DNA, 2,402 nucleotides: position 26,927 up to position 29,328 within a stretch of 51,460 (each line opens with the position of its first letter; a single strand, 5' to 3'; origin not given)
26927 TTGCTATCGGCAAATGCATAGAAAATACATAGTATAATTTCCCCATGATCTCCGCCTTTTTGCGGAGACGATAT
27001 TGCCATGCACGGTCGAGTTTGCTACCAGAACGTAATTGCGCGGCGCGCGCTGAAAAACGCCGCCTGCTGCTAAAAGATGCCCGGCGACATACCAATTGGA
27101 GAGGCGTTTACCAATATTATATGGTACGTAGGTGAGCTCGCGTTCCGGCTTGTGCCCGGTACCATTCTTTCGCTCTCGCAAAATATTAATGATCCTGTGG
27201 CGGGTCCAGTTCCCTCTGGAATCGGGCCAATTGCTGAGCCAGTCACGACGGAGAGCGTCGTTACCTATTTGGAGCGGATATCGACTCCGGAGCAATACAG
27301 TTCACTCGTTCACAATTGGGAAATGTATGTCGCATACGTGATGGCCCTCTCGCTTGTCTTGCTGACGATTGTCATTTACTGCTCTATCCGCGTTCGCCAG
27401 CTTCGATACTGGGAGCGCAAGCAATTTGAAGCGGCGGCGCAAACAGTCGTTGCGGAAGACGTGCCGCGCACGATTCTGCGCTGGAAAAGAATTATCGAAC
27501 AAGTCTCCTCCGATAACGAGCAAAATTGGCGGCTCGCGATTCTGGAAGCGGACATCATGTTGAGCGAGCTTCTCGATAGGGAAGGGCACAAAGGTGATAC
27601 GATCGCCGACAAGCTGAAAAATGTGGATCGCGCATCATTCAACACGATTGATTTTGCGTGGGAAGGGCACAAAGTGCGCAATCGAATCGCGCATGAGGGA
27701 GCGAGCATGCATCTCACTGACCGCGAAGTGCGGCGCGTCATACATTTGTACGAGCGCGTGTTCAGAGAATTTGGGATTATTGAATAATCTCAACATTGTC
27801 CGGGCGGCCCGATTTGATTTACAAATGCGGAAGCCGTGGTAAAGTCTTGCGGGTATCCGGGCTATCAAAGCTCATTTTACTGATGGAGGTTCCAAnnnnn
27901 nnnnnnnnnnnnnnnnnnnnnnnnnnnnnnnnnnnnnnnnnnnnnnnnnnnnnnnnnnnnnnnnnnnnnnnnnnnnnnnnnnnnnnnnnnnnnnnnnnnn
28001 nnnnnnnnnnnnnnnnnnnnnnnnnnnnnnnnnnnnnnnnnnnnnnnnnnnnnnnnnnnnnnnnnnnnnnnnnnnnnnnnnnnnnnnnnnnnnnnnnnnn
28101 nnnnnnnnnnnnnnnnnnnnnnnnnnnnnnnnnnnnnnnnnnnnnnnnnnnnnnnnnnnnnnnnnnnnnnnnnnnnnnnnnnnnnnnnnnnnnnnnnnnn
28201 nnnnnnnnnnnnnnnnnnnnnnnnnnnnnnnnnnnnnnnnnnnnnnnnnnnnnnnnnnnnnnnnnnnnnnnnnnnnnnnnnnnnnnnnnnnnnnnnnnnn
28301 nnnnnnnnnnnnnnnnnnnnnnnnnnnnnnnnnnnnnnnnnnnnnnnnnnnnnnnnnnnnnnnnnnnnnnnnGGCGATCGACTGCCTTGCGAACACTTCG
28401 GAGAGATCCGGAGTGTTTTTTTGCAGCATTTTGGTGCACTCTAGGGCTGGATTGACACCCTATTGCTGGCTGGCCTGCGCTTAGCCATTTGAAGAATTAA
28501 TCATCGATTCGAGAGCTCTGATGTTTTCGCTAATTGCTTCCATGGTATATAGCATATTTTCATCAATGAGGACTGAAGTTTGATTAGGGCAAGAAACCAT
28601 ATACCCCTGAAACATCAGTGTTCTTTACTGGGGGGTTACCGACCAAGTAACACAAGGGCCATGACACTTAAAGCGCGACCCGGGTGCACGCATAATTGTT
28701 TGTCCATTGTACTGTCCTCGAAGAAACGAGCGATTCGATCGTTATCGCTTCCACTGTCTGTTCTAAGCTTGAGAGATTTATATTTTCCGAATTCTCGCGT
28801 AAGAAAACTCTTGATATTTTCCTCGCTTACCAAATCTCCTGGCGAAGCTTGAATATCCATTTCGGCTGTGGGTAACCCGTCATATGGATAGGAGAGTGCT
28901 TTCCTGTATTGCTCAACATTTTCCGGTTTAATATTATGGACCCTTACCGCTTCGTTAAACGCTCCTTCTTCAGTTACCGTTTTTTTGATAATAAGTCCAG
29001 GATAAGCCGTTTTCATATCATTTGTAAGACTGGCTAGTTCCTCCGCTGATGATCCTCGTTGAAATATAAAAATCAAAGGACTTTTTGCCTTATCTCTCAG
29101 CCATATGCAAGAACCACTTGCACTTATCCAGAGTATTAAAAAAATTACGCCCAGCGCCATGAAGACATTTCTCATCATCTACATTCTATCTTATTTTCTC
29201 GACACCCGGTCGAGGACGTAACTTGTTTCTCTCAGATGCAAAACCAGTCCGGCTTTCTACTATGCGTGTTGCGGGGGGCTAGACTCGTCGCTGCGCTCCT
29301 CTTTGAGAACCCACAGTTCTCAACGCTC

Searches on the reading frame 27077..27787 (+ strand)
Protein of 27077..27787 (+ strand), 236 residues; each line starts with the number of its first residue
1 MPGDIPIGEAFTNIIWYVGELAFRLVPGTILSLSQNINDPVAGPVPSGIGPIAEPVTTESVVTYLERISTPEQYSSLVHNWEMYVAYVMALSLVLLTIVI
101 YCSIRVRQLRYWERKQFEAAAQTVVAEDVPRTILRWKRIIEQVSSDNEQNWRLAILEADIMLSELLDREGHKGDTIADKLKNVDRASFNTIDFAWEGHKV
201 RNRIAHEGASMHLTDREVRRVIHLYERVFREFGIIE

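Call 9: search_protein_families(library=pfam, proteins=[window:27077-27787:+], max_evalue=0.1)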
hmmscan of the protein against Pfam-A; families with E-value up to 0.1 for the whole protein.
window:27077-27787:+ (236 aa): 2 families
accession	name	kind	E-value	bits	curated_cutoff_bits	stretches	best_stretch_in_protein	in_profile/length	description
PF18731.6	HEPN_Swt1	-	0.065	14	27.5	1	136-230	26-112/115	Swt1-like HEPN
PF17219.8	YAF2_RYBP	-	0.069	13.1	22.4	0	178-190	2-14/33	Yaf2/RYBP C-terminal binding motif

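Call 43: find_homologous_proteins(query=window:27077-27787:+, max_evalue=1e-20)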
Query window:27077-27787:+ (236 aa): 595 proteins with E <= 1e-20 among 958 candidates; the best 120 are listed.
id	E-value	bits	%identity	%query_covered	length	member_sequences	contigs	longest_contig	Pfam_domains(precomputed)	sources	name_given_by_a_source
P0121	3.5e-153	526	100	100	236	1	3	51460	-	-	-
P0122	7.2e-98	345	64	100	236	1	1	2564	-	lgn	-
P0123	1.2e-91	324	60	100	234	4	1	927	-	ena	-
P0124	3.1e-90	320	58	100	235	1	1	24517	-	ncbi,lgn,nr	ncbi:MAG: hypothetical protein Q7S05_03810 [bacterium]|nr:hypothetical protein [bacterium]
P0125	5.2e-90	319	60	100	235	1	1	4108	-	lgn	-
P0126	9.3e-90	318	58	100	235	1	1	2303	-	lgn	-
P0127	5.0e-89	316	60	100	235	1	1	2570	-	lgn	-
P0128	7.0e-88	312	57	100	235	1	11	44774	-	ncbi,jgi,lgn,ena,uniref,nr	ncbi:hypothetical protein A3C86_00585 [Candidatus Kaiserbacteria bacterium RIFCSPHIGHO2_02_FULL_49_1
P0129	7.1e-88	312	58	100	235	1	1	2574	-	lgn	-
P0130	1.1e-87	311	59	97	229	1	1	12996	-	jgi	jgi:cell division protein FtsL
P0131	2.1e-87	310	57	97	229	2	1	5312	-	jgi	jgi:hypothetical protein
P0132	4.3e-87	309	59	97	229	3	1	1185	-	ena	-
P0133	4.9e-87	309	58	99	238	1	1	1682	-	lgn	-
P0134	5.9e-87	309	59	100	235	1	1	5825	-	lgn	-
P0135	8.2e-87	309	58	100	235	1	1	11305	-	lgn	-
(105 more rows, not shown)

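Call 44: find_encoding_contigs(protein=P0122, flank=4000, max_places=2)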
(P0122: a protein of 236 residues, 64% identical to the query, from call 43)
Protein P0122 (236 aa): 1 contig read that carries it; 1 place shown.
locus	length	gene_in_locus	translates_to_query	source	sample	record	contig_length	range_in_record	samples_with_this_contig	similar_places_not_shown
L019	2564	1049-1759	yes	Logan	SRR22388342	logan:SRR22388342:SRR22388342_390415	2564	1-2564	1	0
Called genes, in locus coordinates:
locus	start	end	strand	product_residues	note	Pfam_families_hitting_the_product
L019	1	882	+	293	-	?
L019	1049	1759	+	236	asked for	-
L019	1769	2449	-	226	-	PF13936:HTH_38 (faint)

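Call 45: find_encoding_contigs(protein=P0124, flank=4000, max_places=2)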
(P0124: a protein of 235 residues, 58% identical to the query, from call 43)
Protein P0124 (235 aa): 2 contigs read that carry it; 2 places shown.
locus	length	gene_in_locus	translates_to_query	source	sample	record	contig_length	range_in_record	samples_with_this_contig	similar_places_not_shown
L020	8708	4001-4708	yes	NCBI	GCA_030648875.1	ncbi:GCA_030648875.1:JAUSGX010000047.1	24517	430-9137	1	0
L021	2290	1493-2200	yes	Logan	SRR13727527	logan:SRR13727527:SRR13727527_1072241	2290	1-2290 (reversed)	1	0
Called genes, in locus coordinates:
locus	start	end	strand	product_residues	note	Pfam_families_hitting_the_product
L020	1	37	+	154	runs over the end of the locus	?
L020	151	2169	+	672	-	PF22745:Nlig-Ia, PF01653:DNA_ligase_aden, PF03120:OB_DNA_ligase, PF00633:HHH (faint), PF14520:HHH_5 (weak), PF12826:HHH_2, PF00533:BRCT, PF12738:PTCB-BRCT (weak)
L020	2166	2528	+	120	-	PF02686:GatC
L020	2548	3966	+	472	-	PF01425:Amidase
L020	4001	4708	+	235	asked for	-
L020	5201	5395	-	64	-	-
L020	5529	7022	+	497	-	PF07719:TPR_2 (faint), PF13424:TPR_12 (faint), PF13428:TPR_14 (faint), PF13431:TPR_17 (faint), PF14559:TPR_19 (faint), PF13371:TPR_9 (weak), PF13432:TPR_16 (weak), PF00515:TPR_1 (weak), +3 more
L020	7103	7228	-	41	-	-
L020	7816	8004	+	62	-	-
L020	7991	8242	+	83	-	PF05016:ParE_toxin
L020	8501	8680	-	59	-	-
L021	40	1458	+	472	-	PF01425:Amidase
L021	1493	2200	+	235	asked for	-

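Call 46: find_encoding_contigs(protein=P0128, flank=4000, max_places=3)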
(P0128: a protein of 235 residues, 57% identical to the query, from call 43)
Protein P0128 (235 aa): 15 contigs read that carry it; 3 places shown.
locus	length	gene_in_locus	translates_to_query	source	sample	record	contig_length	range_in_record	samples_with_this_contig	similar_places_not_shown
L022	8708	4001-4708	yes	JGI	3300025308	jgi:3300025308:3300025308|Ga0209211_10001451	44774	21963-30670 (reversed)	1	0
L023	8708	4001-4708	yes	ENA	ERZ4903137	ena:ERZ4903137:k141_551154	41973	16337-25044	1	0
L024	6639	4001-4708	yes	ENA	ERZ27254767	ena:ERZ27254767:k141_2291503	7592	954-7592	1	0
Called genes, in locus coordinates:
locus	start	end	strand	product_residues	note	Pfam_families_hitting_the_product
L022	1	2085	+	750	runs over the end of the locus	PF01471:PG_binding_1, PF01833:TIG (faint)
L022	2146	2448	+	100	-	PF02686:GatC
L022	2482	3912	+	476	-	PF01425:Amidase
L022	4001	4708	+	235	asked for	-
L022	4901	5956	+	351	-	PF02661:Fic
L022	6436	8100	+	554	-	PF00920:ILVD_EDD_N, PF24877:ILV_EDD_C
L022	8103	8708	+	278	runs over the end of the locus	PF14023:Bestrophin-like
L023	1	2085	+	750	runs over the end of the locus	PF01471:PG_binding_1, PF01833:TIG (faint)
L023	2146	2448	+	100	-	PF02686:GatC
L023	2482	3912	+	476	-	PF01425:Amidase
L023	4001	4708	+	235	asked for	-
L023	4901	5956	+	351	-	PF02661:Fic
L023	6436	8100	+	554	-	PF00920:ILVD_EDD_N, PF24877:ILV_EDD_C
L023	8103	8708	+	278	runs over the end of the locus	PF14023:Bestrophin-like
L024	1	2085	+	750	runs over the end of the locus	PF01471:PG_binding_1, PF01833:TIG (faint)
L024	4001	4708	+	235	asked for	-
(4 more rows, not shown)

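Call 69: search_protein_families(library=phrogs, proteins=[window:27077-27787:+], max_evalue=0.01)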
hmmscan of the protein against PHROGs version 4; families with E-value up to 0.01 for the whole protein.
window:27077-27787:+ (236 aa): 0 families

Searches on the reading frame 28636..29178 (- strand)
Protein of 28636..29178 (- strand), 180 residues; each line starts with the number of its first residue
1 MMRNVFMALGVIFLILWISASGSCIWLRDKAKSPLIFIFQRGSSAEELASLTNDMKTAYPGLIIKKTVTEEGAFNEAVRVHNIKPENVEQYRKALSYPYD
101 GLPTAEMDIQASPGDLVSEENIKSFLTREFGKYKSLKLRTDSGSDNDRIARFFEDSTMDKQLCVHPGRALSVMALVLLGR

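Call 9: search_protein_families(library=pfam, proteins=[window:28636-29178:-], max_evalue=0.1)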
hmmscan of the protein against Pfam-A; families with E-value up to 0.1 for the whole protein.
window:28636-29178:- (180 aa): 0 families

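Call 69: search_protein_families(library=phrogs, proteins=[window:28636-29178:-], max_evalue=0.01)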
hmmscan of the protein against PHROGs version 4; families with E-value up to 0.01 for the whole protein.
window:28636-29178:- (180 aa): 0 families

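Call 75: search_protein_representatives(protein=window:28636-29178:-)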
Query: 180 residues. Proteins with E-value up to 0.001 (for the whole library): 10; up to 1e-10: 6; up to 1e-30: 3. The best 10 are listed.
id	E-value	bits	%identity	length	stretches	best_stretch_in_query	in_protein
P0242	2.7e-109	378.6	100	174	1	7-180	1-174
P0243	6.1e-39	149.7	45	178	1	2-172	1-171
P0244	2.7e-32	128.1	40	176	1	2-166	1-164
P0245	5.9e-16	74.9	40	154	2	2-67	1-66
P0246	3.8e-11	59.3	38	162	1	2-156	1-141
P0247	4.7e-11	59.0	30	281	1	17-170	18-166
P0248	7.6e-08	48.5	27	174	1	17-171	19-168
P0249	2.8e-07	46.7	25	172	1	12-167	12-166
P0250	3.6e-06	43.1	28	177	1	10-170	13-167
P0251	1.9e-04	37.5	25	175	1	3-159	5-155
